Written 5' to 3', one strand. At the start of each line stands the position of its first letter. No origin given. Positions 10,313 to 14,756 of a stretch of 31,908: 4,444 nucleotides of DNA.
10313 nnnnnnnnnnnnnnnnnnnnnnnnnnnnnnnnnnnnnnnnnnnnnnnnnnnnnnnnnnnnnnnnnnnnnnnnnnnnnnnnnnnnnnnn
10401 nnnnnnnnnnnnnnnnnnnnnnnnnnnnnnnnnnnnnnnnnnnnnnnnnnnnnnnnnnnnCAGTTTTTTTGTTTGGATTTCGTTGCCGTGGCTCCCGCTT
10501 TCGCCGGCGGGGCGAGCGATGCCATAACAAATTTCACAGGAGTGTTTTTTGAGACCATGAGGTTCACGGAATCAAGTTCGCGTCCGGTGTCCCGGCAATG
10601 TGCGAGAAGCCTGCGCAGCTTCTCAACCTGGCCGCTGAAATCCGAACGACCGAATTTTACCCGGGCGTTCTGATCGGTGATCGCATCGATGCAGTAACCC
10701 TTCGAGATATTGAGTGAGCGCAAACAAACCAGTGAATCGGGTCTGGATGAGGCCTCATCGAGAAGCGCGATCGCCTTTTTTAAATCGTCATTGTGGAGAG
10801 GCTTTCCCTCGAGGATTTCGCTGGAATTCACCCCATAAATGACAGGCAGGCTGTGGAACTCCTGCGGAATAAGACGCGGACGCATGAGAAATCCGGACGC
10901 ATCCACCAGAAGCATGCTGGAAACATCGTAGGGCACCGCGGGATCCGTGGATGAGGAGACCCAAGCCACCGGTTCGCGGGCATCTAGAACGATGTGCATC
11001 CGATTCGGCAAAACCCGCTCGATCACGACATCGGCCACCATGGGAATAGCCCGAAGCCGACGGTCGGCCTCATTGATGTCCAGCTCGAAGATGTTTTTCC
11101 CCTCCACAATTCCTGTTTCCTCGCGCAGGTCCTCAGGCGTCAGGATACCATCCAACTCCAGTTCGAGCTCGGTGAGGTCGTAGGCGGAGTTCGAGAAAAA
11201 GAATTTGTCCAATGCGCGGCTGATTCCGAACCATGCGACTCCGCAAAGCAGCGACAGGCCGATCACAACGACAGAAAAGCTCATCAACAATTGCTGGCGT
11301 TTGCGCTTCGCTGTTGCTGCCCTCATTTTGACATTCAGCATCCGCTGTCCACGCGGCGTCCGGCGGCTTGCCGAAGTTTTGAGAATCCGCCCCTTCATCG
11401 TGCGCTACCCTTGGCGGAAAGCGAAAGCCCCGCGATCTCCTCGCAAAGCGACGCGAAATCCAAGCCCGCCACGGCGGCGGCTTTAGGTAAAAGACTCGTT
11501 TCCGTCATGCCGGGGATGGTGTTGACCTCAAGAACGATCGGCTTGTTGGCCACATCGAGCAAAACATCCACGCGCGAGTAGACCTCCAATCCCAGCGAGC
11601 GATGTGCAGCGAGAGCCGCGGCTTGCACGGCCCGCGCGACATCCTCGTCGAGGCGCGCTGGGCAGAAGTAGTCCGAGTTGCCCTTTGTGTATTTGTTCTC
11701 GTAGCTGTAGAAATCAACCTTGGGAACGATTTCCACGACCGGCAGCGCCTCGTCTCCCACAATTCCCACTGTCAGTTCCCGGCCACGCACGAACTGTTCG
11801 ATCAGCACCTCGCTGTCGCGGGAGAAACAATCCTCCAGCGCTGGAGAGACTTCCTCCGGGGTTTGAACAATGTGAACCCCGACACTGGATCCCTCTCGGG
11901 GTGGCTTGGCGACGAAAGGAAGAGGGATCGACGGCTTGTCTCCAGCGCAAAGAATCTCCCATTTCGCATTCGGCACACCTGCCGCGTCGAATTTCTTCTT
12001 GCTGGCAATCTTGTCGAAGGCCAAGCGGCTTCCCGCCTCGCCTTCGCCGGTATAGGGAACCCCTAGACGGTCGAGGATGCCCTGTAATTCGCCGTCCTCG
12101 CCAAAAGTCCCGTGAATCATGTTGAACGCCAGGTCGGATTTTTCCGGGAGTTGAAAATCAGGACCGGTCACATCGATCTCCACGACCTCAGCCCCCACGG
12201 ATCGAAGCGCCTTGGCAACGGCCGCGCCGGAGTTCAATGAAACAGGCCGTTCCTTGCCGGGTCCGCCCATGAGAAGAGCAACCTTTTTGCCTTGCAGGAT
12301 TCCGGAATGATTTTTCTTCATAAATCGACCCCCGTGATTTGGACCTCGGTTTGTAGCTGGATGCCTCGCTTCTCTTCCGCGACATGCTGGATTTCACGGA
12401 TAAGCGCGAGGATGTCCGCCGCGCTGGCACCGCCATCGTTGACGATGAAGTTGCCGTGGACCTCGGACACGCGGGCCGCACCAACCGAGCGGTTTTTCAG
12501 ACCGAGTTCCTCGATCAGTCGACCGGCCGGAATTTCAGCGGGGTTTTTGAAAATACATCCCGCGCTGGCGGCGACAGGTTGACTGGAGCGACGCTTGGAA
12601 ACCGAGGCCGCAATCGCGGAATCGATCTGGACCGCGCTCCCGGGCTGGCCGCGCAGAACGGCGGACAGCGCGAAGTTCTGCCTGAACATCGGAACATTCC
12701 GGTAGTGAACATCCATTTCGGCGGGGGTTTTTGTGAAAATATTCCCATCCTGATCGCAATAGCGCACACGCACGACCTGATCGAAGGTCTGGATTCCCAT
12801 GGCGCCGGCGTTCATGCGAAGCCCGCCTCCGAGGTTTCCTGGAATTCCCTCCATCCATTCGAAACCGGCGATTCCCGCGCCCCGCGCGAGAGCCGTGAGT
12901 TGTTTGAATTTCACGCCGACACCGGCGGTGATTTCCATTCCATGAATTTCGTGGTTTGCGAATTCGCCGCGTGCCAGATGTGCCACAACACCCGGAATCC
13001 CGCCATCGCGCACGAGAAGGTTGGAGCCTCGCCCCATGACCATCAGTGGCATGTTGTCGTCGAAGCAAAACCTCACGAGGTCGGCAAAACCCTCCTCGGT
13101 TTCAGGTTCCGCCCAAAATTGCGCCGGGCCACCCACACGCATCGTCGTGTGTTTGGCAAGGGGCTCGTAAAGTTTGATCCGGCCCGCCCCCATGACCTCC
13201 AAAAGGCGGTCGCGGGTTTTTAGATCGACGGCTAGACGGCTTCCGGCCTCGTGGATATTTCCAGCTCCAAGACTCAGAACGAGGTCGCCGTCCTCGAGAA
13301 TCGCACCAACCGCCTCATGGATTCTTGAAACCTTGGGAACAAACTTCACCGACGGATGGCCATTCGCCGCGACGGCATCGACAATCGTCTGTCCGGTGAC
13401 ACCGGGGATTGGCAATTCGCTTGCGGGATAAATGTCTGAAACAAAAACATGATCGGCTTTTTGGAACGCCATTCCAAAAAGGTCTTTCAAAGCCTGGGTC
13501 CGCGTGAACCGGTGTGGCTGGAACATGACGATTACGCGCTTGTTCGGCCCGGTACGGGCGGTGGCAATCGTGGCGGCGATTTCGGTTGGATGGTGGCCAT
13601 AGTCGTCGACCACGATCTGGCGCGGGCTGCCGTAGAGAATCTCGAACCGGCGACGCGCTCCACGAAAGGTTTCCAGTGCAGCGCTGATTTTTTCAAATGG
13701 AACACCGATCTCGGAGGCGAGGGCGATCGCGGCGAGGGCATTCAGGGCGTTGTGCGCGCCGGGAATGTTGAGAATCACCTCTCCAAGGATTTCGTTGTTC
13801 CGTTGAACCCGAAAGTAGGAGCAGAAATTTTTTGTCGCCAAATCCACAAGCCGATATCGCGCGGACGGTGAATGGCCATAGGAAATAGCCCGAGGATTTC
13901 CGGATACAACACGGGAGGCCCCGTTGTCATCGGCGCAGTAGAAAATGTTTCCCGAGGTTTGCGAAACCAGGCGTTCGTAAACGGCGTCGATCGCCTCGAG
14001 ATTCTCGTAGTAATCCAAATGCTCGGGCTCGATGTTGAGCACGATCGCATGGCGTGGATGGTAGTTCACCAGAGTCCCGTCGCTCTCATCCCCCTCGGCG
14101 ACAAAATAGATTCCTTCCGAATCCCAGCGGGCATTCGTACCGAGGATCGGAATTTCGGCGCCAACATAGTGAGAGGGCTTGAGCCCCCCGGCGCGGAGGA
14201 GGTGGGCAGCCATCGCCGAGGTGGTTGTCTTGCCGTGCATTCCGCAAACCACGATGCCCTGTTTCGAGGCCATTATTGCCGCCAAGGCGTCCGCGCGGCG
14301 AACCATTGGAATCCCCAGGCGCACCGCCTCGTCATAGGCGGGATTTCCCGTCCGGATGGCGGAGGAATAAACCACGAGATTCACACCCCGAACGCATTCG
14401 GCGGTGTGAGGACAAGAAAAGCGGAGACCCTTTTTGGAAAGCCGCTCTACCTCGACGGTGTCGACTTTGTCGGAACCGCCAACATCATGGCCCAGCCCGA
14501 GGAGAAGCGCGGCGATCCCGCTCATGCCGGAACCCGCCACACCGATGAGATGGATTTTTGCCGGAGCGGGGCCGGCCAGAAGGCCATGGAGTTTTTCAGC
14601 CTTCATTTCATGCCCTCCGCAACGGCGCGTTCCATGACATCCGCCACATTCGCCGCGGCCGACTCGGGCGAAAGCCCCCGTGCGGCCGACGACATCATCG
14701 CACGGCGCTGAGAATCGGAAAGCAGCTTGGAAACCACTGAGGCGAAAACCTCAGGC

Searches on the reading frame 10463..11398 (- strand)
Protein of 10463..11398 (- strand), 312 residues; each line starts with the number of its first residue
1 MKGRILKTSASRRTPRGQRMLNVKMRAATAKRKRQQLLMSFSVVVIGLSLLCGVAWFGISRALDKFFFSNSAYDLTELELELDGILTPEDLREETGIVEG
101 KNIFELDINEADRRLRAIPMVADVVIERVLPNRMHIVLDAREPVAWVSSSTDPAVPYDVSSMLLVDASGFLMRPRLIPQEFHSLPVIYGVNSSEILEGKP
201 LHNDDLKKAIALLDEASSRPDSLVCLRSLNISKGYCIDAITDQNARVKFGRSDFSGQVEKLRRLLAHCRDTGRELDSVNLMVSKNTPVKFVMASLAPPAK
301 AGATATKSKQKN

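Call 79: search_protein_families(library=pfam, proteins=[window:10463-11398:-], max_evalue=0.00001)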
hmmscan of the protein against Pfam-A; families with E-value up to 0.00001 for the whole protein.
window:10463-11398:- (312 aa): 2 families
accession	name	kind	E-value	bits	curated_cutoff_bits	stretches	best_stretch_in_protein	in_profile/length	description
PF08478.15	POTRA_1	-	2.6e-10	40.9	23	1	86-138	14-66/69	POTRA domain, FtsQ-type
PF03799.20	FtsQ_DivIB_C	-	9.6e-07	30.1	21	1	162-271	9-103/114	Cell division protein FtsQ/DivIB, C-terminal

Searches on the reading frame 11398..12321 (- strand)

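Call 79: search_protein_families(library=pfam, proteins=[window:11398-12321:-], max_evalue=0.00001)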
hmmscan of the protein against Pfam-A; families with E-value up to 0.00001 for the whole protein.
window:11398-12321:- (308 aa): 4 families
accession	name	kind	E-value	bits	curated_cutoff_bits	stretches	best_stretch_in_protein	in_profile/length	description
PF07478.18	Dala_Dala_lig_C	-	2.4e-49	168.1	24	1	131-296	34-202/204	D-ala D-ala ligase C-terminus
PF01820.27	Dala_Dala_lig_N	-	1.2e-17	65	34.6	1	59-92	87-120/121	D-ala D-ala ligase N-terminus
PF02655.19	ATP-grasp_3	-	5.9e-07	30.1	23.2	1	103-268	3-155/160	ATP-grasp domain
PF13535.11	ATP-grasp_4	-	6.3e-07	29.6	27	1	132-268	1-150/160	ATP-grasp domain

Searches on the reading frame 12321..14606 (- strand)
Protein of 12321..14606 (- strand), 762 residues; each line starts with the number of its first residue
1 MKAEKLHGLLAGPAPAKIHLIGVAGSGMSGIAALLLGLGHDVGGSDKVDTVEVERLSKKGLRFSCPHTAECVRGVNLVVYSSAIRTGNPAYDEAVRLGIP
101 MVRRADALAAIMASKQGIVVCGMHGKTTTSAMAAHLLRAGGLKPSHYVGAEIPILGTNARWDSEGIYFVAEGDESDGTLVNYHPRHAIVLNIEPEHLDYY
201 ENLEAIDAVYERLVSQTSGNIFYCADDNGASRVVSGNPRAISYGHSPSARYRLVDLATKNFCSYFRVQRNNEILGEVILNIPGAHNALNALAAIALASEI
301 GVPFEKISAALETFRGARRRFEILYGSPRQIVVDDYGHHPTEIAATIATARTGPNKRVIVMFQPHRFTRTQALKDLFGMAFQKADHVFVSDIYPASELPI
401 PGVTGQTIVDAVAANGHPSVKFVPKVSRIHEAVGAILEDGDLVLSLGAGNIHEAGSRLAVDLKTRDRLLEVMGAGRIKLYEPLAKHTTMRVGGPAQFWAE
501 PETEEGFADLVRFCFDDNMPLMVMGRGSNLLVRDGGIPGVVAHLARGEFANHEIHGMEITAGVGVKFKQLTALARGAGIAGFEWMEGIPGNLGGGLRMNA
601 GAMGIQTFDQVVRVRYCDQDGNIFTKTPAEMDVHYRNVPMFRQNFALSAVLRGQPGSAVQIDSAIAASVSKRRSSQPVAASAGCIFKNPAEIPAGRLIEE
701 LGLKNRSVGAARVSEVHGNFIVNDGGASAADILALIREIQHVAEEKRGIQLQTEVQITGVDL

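Call 79: search_protein_families(library=pfam, proteins=[window:12321-14606:-], max_evalue=0.00001)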
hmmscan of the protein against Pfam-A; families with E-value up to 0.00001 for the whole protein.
window:12321-14606:- (762 aa): 5 families
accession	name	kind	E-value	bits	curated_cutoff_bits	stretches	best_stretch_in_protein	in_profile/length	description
PF02873.21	MurB_C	-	1.3e-28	99.5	27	1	661-757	2-98/99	UDP-N-acetylenolpyruvoylglucosamine reductase, C-terminal domain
PF08245.18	Mur_ligase_M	-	8.2e-20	72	24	1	120-297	1-200/200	Mur ligase middle domain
PF01225.30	Mur_ligase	-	3.1e-18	66.4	21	1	17-115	1-94/95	Mur ligase family, catalytic domain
PF02875.26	Mur_ligase_C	-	1.6e-17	65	28.4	1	319-449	1-127/127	Mur ligase, glutamate ligase domain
PF01565.28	FAD_binding_4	-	3.5e-17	62.8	26.4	1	498-624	4-136/139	FAD binding domain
